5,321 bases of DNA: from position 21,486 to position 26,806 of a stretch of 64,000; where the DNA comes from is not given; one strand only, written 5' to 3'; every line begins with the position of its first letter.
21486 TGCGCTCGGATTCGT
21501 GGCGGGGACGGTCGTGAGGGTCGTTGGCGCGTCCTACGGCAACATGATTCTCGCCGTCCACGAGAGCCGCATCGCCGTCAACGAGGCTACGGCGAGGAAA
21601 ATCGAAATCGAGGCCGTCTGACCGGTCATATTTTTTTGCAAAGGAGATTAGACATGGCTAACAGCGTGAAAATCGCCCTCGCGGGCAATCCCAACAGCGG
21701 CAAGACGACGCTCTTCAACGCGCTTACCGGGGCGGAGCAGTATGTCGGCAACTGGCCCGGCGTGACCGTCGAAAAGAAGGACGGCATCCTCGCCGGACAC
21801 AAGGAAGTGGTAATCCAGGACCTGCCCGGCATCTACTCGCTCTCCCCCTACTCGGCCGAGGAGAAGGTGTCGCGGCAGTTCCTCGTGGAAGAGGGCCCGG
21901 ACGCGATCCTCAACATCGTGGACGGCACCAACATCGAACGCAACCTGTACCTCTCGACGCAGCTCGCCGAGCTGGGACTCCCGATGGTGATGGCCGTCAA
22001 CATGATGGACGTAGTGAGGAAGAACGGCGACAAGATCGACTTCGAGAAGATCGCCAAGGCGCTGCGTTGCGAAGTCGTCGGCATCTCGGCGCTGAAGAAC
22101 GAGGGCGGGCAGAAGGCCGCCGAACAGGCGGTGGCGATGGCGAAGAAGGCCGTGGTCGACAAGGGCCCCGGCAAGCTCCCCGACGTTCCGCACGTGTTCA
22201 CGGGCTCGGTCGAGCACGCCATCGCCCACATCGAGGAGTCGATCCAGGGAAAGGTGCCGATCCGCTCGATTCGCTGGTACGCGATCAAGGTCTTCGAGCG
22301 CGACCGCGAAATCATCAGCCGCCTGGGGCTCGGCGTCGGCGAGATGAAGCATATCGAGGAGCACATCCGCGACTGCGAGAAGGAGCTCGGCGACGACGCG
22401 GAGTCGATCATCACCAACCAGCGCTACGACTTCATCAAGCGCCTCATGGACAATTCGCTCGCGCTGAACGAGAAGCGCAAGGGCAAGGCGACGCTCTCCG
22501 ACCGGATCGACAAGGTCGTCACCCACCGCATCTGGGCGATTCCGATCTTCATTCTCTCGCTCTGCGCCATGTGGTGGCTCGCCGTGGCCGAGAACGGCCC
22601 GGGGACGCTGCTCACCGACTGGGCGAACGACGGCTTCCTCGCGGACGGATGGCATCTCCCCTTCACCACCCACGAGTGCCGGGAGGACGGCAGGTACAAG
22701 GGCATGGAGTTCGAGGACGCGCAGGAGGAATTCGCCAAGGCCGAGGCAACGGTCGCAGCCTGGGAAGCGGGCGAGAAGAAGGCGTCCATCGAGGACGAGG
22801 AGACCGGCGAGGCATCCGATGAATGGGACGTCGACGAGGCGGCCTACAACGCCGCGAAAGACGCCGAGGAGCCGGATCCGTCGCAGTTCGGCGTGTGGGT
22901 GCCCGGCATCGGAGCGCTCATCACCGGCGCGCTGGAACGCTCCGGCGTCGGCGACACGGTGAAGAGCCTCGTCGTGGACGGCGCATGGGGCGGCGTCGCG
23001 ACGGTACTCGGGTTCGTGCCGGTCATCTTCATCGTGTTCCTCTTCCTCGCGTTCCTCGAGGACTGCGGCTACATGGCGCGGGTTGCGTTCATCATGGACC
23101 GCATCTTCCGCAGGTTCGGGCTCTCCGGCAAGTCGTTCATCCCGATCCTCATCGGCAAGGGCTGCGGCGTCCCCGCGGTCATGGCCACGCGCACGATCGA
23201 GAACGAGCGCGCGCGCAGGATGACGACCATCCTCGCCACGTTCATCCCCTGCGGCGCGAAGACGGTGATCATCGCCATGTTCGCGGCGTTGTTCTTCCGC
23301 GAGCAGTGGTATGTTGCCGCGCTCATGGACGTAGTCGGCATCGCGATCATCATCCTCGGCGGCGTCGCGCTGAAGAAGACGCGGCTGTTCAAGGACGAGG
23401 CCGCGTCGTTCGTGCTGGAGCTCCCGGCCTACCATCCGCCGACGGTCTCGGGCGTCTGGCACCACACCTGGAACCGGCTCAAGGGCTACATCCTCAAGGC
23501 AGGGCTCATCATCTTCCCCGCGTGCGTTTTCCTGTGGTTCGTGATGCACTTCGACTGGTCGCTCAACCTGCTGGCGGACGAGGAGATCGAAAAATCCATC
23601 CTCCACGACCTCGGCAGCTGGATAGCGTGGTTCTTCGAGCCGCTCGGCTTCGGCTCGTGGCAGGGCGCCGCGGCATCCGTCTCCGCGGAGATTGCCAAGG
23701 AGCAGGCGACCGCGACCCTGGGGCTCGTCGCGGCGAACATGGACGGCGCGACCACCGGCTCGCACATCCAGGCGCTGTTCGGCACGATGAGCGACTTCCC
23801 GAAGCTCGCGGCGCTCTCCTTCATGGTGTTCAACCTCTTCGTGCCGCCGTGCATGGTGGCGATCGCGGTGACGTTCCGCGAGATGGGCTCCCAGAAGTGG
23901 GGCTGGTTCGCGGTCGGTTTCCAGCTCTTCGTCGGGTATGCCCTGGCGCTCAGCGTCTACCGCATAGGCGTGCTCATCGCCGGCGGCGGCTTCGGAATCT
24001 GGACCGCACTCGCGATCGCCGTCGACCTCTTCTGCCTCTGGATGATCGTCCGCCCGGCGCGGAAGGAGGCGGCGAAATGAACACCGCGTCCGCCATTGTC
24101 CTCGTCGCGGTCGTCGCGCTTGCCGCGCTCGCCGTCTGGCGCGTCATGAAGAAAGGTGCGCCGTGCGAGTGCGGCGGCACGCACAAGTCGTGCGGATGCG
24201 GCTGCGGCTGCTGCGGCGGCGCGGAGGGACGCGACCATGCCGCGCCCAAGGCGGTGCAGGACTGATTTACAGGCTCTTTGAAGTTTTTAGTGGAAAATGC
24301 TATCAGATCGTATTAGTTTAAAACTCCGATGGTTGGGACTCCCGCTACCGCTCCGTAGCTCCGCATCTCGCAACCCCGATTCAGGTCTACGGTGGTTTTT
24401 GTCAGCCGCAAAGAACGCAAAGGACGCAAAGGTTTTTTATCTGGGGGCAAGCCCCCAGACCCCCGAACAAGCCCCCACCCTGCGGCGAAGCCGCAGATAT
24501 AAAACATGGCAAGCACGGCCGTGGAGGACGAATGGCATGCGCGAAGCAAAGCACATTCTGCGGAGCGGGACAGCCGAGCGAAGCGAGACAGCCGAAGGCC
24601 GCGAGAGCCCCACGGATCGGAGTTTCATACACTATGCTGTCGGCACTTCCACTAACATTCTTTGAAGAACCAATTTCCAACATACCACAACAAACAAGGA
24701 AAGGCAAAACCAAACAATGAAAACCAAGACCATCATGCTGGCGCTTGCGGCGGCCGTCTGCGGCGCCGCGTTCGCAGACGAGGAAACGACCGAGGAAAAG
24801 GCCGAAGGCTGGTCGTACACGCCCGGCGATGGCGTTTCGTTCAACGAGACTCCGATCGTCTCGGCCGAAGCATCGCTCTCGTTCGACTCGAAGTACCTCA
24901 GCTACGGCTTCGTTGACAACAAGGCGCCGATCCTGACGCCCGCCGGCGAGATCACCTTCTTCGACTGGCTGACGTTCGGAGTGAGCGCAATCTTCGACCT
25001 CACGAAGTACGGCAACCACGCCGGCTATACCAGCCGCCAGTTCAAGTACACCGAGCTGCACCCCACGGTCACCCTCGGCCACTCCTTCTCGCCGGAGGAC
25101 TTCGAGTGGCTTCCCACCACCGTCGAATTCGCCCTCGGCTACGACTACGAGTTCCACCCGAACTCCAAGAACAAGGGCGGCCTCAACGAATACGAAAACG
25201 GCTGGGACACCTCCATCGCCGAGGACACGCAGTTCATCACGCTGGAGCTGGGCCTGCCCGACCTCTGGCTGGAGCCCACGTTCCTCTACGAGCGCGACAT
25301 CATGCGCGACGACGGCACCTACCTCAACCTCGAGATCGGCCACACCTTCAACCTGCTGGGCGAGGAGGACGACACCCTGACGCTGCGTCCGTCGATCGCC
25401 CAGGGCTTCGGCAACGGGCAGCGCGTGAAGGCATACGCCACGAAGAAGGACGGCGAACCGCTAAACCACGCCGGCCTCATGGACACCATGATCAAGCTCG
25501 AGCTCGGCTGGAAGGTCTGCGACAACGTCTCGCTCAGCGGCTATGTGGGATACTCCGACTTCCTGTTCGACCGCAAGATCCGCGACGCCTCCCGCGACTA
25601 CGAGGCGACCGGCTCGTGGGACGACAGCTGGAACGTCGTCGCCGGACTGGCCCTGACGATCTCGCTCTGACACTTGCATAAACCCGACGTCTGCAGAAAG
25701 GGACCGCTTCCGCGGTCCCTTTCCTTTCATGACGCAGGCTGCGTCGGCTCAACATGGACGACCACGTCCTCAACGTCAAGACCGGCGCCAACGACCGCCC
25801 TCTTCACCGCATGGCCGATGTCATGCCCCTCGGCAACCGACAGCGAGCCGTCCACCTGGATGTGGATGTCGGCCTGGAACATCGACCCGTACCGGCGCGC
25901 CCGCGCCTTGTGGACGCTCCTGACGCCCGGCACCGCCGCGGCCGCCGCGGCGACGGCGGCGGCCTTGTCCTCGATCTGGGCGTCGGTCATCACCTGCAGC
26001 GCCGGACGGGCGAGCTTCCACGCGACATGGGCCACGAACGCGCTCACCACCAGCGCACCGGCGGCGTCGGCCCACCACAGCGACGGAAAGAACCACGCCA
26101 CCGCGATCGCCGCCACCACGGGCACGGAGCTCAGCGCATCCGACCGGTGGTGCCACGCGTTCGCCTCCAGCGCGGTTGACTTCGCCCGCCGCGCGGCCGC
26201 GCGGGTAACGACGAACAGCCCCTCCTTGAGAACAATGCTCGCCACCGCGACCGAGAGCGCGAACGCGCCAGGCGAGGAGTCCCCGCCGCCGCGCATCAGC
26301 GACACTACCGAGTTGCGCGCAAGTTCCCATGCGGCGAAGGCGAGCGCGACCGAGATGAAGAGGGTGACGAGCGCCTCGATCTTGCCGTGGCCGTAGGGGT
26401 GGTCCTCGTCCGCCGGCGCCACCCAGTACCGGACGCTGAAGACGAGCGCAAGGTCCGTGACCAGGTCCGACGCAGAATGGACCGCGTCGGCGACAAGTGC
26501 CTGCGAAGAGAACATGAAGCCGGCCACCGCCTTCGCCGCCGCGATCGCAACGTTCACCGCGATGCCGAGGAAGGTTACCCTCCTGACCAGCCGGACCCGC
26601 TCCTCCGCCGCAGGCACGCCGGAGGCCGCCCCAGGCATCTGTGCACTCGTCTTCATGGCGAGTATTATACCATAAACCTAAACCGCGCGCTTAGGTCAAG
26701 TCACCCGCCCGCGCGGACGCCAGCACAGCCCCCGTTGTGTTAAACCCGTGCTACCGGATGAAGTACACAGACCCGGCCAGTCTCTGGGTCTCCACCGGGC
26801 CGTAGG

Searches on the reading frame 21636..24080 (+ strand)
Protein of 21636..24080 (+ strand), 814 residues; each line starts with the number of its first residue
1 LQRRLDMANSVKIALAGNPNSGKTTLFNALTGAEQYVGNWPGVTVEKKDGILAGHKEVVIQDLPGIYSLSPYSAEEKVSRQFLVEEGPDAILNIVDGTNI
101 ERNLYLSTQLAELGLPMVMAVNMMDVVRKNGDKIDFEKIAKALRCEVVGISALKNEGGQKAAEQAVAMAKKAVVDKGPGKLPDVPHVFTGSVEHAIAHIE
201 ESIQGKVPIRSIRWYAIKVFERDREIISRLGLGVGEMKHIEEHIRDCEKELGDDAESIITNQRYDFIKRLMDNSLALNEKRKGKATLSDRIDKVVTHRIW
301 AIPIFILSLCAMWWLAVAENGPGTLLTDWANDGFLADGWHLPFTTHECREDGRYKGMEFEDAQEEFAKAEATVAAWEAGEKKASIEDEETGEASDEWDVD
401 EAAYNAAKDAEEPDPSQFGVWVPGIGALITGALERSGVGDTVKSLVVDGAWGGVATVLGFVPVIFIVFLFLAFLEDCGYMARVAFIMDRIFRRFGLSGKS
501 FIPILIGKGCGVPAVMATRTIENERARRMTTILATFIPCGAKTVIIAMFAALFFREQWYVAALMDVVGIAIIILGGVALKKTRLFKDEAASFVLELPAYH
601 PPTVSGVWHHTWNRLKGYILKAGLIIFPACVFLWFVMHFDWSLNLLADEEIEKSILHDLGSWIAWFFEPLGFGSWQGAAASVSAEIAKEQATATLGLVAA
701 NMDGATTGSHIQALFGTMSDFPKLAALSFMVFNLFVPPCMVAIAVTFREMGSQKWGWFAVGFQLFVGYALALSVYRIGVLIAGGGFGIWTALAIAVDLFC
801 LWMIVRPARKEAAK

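Call 9: search_protein_families(library=pfam, proteins=[window:21636-24080:+], max_evalue=0.001)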
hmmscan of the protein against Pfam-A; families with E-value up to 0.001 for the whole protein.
window:21636-24080:+ (814 aa): 5 families
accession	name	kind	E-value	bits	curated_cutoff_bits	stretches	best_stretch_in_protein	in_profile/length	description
PF02421.24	FeoB_N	-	1.5e-62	210.2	27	1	12-162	2-153/156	Ferrous iron transport protein B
PF07670.19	Gate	-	2e-25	89.7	29.6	2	458-551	2-102/104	Nucleoside recognition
PF17910.6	FeoB_Cyto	-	6.3e-21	75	23.4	1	191-273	4-87/90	FeoB cytosolic helical domain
PF01926.29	MMR_HSR1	-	1e-19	71.2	21.9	1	12-122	1-112/113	50S ribosome-binding GTPase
PF07664.17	FeoB_C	-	1.8e-15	56.9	26.6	1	564-614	4-54/54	Ferrous iron transport protein B C terminus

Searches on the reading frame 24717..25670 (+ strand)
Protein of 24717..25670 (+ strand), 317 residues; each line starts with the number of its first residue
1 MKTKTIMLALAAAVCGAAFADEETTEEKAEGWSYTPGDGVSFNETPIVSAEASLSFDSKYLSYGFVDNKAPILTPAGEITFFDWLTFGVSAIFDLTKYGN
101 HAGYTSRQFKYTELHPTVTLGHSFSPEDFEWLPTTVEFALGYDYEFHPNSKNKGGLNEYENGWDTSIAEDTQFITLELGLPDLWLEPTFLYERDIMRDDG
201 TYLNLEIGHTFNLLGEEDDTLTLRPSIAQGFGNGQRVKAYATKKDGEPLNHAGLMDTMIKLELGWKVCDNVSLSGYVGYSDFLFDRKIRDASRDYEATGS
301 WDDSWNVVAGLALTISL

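Call 9: search_protein_families(library=pfam, proteins=[window:24717-25670:+], max_evalue=0.001)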
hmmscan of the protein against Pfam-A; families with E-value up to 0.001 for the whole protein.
window:24717-25670:+ (317 aa): 0 families

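Call 54: search_protein_families(library=pfam, proteins=[window:24717-25670:+], max_evalue=0.01)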
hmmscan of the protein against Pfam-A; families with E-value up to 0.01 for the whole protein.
window:24717-25670:+ (317 aa): 0 families

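Call 67: search_solved_structures(query=window:24717-25667:+, max_evalue=1)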
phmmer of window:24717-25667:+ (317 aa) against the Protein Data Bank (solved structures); distinct sequences matched with E-value up to 1: 0.

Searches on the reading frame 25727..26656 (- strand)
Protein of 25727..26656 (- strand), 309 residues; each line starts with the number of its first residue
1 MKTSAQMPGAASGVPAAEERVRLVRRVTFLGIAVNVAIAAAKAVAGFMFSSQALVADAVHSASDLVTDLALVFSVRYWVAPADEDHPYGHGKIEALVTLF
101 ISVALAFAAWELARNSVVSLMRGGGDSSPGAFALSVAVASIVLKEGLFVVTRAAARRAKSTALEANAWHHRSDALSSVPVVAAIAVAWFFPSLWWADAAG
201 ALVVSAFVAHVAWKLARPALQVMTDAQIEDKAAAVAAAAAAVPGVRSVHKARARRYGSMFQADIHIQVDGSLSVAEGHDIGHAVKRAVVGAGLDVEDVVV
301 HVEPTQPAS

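Call 10: search_protein_families(library=pfam, proteins=[window:25727-26656:-], max_evalue=0.001)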
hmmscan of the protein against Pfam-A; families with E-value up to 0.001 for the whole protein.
window:25727-26656:- (309 aa): 2 families
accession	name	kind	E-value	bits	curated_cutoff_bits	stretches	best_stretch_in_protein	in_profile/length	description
PF01545.26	Cation_efflux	-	4.7e-44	151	26.6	1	29-222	2-196/198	Cation efflux family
PF16916.11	ZT_dimer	-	3.6e-18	65.8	26.7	1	230-304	4-77/78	Dimerisation domain of Zinc Transporter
